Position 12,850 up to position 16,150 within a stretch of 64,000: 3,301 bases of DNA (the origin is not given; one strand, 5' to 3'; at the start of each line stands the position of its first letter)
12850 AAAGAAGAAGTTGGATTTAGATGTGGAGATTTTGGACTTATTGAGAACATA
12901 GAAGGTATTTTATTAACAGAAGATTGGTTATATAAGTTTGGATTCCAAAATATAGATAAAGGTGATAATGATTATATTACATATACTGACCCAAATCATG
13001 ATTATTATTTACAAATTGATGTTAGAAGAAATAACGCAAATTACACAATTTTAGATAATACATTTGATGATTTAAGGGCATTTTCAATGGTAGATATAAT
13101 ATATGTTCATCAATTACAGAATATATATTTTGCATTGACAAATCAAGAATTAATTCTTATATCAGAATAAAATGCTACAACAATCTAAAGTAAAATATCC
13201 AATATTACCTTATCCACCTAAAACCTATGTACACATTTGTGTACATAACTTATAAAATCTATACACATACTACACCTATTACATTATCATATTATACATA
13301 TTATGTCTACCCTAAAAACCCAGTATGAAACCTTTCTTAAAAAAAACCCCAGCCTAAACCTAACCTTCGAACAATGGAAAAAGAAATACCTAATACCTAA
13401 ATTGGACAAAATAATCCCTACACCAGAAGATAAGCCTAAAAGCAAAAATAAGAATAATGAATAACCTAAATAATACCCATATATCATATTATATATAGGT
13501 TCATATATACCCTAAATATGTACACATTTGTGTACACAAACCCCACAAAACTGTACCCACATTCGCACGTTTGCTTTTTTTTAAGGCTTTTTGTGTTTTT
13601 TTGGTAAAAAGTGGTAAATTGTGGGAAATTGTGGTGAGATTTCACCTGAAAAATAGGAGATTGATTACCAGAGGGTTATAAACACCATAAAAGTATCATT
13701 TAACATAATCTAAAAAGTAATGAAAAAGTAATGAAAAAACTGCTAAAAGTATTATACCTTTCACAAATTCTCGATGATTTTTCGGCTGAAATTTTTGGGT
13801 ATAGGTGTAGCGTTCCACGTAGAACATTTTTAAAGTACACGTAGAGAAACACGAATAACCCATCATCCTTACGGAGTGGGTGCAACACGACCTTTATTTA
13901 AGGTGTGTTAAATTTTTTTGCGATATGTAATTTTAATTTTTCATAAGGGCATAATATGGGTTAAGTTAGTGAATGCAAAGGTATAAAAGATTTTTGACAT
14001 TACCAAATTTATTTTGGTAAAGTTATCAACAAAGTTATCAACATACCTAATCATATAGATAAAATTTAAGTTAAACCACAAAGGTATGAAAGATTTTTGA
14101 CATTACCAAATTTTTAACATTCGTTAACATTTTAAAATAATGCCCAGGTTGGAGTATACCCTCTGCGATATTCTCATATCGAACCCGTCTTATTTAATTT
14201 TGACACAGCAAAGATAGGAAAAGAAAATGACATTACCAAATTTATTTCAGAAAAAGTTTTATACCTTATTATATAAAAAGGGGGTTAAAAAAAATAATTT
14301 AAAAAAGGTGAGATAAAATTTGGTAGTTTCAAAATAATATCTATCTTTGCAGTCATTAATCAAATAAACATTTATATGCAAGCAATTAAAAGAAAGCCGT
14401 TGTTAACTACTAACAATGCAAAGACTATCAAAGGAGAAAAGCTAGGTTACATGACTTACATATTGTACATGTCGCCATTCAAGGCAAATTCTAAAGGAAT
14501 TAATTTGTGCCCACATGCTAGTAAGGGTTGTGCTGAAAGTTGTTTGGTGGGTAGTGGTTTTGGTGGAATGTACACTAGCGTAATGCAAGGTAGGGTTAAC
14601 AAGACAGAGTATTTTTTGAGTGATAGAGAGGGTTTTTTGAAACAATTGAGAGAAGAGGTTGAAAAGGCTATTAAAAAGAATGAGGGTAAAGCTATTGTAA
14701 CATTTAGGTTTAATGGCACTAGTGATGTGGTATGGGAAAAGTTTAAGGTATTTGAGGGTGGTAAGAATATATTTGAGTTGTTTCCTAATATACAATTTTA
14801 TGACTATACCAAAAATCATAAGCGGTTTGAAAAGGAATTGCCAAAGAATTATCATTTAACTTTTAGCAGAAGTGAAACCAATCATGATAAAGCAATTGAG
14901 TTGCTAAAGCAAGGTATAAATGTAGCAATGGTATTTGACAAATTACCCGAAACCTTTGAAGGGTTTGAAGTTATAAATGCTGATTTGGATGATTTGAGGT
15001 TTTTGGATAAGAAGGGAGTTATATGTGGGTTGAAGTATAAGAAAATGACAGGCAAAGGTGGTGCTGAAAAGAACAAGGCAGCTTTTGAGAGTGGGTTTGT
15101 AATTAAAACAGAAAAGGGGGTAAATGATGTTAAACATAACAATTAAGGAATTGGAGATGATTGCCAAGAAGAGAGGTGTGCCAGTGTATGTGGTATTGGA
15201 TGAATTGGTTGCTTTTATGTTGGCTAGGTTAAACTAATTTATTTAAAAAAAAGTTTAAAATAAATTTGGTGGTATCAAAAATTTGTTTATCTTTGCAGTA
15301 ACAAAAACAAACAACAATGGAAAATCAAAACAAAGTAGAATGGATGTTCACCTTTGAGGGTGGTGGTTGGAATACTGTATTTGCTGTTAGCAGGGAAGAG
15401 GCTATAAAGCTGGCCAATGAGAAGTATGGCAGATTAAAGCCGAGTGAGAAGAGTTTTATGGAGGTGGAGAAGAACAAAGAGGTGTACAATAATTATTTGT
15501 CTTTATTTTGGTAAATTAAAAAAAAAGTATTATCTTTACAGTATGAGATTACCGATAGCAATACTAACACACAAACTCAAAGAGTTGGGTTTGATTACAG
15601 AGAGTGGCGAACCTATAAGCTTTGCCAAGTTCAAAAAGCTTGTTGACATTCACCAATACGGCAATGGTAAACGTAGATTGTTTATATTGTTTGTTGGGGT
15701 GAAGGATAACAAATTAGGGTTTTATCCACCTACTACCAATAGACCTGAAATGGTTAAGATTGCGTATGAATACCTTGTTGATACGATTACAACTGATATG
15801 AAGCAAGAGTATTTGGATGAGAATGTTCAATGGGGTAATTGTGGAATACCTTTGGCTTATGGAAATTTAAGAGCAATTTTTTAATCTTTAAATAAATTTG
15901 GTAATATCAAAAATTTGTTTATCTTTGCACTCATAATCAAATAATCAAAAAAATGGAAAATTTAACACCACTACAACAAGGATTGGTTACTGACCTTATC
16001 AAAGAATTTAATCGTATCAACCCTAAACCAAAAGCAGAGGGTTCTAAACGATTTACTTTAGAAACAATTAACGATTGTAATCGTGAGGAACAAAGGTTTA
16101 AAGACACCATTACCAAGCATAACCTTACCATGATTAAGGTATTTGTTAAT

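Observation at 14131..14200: Pair of homologous ~65-nt promoter-driven sRNAs sharing the 16-mer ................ (copy A, minus strand)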

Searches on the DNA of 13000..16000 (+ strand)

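Call 7: search_dna_similar(query=window:13000-16000:+, collection=phages, mode=near, max_rows=20)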
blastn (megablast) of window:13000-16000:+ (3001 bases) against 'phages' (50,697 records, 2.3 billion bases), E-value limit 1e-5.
No match.

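Call 28: search_rna_families(source=window, start=14080, end=14260, threshold=evalue, max_evalue=10, show_alignments=3)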
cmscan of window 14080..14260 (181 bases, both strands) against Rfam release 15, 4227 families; matches with E-value up to 10: 2.
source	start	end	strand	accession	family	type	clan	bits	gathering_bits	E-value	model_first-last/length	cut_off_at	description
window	14163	14260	-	RF03926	MIR1435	Gene; miRNA;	-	14.7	94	8.9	89-186/186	5'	MIR1435 microRNA precursor family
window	14080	14196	-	RF01469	rli33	Gene; sRNA;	CL00114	11.9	46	0.21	340-455/532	3'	Listeria sRNA rli33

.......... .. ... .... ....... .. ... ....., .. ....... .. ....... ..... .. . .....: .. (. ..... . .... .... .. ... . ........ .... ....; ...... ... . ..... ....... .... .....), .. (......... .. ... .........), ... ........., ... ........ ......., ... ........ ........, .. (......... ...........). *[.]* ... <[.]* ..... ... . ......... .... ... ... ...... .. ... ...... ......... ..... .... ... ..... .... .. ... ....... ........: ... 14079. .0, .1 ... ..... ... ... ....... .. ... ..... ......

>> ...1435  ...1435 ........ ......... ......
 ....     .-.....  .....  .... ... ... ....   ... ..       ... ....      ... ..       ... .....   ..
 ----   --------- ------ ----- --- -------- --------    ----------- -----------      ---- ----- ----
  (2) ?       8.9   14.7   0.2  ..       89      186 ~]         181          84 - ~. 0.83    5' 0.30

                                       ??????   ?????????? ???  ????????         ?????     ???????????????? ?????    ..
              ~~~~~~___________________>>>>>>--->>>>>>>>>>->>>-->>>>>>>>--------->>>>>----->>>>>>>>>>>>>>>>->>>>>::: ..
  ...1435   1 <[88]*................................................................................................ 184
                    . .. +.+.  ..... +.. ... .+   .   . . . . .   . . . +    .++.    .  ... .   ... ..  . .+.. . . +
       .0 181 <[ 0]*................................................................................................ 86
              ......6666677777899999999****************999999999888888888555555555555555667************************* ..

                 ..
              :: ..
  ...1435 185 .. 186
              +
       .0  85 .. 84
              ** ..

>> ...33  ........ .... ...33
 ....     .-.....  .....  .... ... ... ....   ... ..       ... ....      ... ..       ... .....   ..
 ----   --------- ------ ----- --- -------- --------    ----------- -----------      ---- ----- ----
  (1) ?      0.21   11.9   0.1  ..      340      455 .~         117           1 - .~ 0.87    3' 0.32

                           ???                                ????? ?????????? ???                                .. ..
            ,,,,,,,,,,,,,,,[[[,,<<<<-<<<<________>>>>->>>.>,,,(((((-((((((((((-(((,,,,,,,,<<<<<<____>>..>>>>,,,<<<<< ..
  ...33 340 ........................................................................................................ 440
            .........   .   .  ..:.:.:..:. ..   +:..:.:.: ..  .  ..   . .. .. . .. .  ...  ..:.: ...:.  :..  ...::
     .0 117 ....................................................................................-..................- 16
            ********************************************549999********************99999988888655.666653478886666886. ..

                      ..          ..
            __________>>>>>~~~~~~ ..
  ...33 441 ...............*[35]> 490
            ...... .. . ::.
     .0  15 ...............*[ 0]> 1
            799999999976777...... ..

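Call 29: search_rna_families(source=L135, start=3700, end=3950, threshold=evalue, max_evalue=10, show_alignments=3)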
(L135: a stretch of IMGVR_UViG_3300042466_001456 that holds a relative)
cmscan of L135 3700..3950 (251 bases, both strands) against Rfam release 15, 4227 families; matches with E-value up to 10: 3.
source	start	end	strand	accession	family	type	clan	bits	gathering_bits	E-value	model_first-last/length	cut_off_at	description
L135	3740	3869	+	RF00545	snopsi18S-841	Gene; snRNA; snoRNA; HACA-box;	CL00033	16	50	1.5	1-145/145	no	Small nucleolar RNA psi18S-841/snoR66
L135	3810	3947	-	RF02933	ARRPOF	Gene; sRNA;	-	13.8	127.2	0.28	1-256/256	no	ARRPOF RNA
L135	3836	3877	-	RF00657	mir-184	Gene; miRNA;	-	12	54.1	5.4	1-86/86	no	mir-184 microRNA precursor family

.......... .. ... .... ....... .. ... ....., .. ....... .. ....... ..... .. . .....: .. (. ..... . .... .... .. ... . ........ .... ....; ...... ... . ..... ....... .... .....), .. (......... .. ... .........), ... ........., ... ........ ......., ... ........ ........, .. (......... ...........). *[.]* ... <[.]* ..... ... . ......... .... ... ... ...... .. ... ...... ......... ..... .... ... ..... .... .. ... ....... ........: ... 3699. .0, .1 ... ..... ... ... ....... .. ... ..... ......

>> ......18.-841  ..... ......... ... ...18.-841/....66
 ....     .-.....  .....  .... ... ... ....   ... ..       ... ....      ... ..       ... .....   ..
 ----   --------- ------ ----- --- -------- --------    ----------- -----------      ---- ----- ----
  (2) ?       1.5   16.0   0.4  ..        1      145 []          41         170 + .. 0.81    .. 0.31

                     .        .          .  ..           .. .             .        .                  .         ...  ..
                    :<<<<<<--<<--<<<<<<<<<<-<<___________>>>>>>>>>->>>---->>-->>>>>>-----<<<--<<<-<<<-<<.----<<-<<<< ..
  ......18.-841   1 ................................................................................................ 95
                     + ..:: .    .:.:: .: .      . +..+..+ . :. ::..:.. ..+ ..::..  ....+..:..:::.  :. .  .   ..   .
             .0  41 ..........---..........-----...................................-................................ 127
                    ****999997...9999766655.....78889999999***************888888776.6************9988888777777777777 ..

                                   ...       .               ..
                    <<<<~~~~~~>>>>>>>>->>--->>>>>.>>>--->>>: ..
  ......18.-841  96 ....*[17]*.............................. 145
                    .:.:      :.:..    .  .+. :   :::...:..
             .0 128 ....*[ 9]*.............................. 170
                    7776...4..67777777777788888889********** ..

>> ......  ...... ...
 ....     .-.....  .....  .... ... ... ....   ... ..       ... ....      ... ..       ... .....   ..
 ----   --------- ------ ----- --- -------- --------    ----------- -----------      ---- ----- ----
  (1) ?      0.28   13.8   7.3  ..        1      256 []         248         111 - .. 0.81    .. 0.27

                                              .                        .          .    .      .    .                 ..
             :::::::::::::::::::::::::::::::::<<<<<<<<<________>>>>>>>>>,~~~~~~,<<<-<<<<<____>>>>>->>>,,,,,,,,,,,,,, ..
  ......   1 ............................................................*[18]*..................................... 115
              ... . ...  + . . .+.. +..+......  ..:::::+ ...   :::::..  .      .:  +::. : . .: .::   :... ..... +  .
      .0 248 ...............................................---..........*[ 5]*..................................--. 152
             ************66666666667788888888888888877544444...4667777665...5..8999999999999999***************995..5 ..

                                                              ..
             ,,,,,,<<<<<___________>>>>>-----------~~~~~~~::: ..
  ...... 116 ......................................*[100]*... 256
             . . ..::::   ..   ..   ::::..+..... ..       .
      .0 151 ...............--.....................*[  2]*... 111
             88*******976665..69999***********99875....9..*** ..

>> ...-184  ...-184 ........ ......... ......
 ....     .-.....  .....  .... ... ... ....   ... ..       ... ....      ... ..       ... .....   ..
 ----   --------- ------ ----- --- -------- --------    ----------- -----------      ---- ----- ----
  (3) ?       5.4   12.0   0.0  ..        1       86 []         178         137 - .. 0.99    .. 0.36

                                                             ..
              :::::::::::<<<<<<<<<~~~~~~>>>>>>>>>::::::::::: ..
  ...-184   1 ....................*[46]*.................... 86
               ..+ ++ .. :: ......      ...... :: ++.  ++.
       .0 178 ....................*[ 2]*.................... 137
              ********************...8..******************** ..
